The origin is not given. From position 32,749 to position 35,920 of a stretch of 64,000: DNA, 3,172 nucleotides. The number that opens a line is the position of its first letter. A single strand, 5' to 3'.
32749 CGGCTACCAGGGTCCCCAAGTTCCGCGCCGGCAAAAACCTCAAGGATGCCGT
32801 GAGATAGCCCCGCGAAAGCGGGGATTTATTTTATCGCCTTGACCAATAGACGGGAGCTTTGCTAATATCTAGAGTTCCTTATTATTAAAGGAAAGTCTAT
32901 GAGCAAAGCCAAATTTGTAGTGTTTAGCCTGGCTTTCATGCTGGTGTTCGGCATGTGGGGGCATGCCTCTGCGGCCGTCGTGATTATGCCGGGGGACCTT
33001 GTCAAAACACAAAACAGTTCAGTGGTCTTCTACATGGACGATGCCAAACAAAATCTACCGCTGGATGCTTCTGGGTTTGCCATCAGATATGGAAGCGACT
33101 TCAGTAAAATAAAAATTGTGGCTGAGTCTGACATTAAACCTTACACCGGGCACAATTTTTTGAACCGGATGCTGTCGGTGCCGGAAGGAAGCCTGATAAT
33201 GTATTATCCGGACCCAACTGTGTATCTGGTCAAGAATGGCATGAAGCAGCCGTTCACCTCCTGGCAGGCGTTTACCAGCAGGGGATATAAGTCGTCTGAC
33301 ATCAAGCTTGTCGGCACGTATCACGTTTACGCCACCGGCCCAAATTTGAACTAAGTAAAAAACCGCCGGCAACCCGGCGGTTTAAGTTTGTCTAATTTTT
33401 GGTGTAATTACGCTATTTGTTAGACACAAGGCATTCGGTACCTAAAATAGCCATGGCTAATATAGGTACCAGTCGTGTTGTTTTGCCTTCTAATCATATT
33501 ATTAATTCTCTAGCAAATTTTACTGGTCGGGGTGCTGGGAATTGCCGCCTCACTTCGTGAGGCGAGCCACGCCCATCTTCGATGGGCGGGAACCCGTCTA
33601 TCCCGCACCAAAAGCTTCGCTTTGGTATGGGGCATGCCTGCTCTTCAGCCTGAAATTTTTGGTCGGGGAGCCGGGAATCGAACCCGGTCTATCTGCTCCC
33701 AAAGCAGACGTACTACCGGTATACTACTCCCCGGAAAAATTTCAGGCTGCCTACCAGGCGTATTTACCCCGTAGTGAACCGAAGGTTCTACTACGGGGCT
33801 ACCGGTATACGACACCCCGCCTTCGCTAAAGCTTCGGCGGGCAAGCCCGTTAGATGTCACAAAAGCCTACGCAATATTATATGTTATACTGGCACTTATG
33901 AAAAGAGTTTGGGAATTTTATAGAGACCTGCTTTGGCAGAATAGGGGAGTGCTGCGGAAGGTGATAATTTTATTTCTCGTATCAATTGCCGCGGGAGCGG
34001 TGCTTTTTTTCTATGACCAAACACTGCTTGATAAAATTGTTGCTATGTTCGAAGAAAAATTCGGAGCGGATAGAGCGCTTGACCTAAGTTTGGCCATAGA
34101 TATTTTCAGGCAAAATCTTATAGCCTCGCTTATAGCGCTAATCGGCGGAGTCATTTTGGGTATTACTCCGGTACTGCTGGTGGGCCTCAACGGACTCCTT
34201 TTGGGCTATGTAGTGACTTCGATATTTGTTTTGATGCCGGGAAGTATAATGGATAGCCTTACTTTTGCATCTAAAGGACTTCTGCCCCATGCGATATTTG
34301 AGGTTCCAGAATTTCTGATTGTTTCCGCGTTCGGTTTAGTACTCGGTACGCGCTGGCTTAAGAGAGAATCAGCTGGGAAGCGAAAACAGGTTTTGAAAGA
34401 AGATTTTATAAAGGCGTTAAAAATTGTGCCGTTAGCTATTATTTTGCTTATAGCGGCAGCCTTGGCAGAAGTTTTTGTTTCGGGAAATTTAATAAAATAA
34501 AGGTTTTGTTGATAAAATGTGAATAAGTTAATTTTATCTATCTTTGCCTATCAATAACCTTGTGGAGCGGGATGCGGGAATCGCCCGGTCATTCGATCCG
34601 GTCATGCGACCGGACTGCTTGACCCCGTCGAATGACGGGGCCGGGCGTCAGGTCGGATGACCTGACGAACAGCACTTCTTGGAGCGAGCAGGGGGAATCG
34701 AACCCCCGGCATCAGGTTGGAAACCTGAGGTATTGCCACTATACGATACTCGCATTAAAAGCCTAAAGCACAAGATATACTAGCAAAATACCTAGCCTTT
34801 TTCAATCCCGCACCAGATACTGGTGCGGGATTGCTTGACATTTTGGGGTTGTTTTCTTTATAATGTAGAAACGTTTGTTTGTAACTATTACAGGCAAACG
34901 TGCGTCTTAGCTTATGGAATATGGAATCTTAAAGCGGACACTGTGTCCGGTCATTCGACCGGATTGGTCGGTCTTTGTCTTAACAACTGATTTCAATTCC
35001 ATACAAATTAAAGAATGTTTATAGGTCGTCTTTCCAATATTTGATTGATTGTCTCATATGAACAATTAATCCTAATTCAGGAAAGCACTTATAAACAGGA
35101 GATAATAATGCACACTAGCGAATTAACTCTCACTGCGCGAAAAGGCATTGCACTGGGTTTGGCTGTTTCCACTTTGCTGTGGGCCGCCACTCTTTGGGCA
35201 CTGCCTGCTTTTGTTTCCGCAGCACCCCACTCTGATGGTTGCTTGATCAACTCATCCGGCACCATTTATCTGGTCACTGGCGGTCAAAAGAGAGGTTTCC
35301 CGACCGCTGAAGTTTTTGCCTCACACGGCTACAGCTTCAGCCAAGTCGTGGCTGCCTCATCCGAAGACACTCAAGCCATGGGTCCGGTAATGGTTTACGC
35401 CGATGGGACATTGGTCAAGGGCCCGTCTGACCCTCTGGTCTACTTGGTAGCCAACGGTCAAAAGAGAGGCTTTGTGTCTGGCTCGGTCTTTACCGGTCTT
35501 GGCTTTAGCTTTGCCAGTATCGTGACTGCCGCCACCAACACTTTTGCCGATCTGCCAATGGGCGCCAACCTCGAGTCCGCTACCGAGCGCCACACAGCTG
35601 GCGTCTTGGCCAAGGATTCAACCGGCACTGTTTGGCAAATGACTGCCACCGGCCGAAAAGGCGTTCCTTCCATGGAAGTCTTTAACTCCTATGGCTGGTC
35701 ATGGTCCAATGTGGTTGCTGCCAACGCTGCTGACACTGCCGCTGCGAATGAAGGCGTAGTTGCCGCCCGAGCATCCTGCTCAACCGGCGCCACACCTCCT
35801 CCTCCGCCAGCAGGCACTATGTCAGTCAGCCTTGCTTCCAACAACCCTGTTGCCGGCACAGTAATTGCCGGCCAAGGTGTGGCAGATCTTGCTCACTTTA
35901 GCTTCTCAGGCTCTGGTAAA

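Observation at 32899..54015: Novel ~45-aa tandem module shared by three giant surface proteins and one small secreted protein; paralogous C-terminal blocks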

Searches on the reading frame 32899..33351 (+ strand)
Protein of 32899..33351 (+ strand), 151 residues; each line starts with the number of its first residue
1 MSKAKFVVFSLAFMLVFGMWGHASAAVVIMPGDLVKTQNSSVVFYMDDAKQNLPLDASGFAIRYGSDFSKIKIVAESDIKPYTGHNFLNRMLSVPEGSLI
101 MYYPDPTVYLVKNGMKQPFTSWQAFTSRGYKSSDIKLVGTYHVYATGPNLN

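Call 7: search_protein_families(library=pfam, proteins=[window:32899-33351:+], max_evalue=0.1)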
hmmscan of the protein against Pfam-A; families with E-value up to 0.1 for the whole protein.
window:32899-33351:+ (151 aa): 0 families

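Call 8: search_protein_families(library=ncbifam, proteins=[window:32899-33351:+], max_evalue=0.1)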
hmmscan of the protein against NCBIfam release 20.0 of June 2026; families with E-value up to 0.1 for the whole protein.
window:32899-33351:+ (151 aa): 0 families

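Call 69: search_protein_families(library=pfam, proteins=[window:32974-33351:+], max_evalue=10)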
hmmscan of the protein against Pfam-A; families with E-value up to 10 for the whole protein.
window:32974-33351:+ (126 aa): 0 families

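Call 71: search_protein_families(library=phrogs, proteins=[window:32974-33351:+], max_evalue=0.01)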
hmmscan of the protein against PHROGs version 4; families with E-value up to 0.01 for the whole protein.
window:32974-33351:+ (126 aa): 0 families
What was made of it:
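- On phrog_9616 (function unknown): ORF 32899 gives no hit (call 71).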

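Call 87: find_homologous_proteins(query=window:32899-33351:+, max_evalue=0.001)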
Query window:32899-33351:+ (151 aa): 3 proteins with E <= 0.001 among 11 candidates.
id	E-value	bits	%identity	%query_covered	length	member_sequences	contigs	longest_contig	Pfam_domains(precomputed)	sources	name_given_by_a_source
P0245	9.1e-96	336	100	100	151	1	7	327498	-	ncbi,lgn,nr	ncbi:MAG: hypothetical protein HYV13_03190 [Candidatus Doudnabacteria bacterium]|nr:hypothetical pro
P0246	3.6e-31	126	50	83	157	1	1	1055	-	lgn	-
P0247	1.7e-26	111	43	97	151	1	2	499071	-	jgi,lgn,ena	jgi:hypothetical protein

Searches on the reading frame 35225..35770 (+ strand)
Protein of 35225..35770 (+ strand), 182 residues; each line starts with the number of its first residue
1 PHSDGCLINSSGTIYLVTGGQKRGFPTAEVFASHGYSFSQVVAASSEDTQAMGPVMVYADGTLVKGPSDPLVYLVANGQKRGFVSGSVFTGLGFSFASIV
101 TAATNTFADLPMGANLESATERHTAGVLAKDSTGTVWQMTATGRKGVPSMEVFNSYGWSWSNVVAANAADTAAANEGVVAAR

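Call 69: search_protein_families(library=pfam, proteins=[window:35225-35770:+], max_evalue=10)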
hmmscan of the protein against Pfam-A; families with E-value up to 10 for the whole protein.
window:35225-35770:+ (182 aa): 1 family
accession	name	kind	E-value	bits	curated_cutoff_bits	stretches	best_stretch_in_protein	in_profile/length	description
PF10951.13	DUF2776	-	0.045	13.5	26.1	1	31-115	54-138/348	Protein of unknown function (DUF2776)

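Call 71: search_protein_families(library=phrogs, proteins=[window:35225-35770:+], max_evalue=0.01)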
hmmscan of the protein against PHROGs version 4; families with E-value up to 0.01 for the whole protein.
window:35225-35770:+ (182 aa): 1 family
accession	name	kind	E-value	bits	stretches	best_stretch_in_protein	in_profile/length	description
phrog_9616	-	unknown function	5.4e-07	30.7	1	4-105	5-106/118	-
